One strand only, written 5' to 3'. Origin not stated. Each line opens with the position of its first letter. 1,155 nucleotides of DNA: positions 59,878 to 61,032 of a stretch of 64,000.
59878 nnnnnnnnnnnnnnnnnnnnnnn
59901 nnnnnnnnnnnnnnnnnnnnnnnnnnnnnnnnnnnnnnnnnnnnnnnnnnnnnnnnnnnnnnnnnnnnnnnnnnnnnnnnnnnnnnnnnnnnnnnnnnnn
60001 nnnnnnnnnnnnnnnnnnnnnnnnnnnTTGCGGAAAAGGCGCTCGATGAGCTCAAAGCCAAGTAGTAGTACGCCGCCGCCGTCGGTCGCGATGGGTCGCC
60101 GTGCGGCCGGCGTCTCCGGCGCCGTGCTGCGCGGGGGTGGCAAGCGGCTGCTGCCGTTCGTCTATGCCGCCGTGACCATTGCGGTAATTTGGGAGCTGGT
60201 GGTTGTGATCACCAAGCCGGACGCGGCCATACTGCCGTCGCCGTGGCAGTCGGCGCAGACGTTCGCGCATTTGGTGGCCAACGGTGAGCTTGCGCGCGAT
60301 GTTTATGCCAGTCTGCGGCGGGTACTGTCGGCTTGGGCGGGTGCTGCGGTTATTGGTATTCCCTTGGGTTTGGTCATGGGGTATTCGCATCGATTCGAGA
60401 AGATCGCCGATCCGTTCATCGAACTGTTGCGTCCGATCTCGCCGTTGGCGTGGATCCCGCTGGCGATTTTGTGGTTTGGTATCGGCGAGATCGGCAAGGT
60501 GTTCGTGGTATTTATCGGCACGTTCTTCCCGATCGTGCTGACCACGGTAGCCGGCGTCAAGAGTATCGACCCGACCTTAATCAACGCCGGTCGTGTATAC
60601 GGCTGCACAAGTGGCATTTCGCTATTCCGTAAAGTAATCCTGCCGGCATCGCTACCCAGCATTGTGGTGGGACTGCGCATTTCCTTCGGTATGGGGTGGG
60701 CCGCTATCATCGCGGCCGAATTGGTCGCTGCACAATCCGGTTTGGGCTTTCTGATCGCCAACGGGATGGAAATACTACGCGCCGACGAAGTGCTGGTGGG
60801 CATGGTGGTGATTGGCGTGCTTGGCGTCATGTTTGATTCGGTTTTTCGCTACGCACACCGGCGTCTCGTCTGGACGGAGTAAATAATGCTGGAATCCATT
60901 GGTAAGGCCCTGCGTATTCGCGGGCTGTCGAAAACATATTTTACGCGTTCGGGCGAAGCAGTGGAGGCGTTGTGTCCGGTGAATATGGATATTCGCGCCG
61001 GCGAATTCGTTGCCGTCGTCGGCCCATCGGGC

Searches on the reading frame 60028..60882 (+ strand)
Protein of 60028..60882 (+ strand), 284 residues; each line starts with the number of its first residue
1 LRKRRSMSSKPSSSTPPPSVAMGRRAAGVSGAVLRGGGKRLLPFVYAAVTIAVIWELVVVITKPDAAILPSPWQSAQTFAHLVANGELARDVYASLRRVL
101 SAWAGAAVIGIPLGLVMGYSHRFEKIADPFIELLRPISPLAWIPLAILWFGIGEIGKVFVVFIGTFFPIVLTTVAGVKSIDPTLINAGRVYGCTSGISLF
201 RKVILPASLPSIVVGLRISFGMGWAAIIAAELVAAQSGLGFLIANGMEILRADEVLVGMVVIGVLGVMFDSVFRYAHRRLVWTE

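Call 6: search_protein_families(library=pfam, proteins=[window:60028-60882:+], max_evalue=0.001)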
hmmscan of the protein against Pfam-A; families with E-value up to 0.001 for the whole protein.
window:60028-60882:+ (284 aa): 1 family
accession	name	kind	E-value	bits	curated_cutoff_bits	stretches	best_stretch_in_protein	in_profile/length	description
PF00528.27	BPD_transp_1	-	1.9e-24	86.8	26.4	1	110-280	1-182/184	Binding-protein-dependent transport system inner membrane component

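Call 7: search_protein_families(library=ncbifam, proteins=[window:60028-60882:+], max_evalue=0.00001)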
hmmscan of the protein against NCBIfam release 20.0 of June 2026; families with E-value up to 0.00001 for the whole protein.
window:60028-60882:+ (284 aa): 8 families
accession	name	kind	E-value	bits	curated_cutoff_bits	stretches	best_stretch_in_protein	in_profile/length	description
NF040733.1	ABC_perm_U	equivalog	2e-55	188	295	1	45-281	12-246/251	ABC transporter permease subunit SaoP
NF008470.0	PRK11365.1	equivalog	2.6e-50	171.3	347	1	40-278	11-247/263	aliphatic sulfonate ABC transporter permease SsuC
NF007545.0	PRK10160.1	equivalog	8.7e-50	169.7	342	1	50-281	33-268/275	taurine ABC transporter permease TauC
TIGR01183.1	ntrB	equivalog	5.8e-39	133.9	209.05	1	88-273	15-199/202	nitrate ABC transporter permease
TIGR03416.1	ABC_choXWV_perm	equivalog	2.6e-18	66.4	363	1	81-272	77-266/267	choline ABC transporter permease subunit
NF008196.0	PRK10952.1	equivalog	1.1e-16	60.7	439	1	92-272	146-324/356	glycine betaine/L-proline ABC transporter permease ProW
NF007047.0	PRK09500.1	equivalog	1.2e-07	31.6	326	1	45-235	14-208/257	spermidine/putrescine ABC transporter permease PotC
NF011624.0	PRK15050.1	equivalog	9e-06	25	247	0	158-219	164-225/297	2-aminoethylphosphonate ABC transporter permease subunit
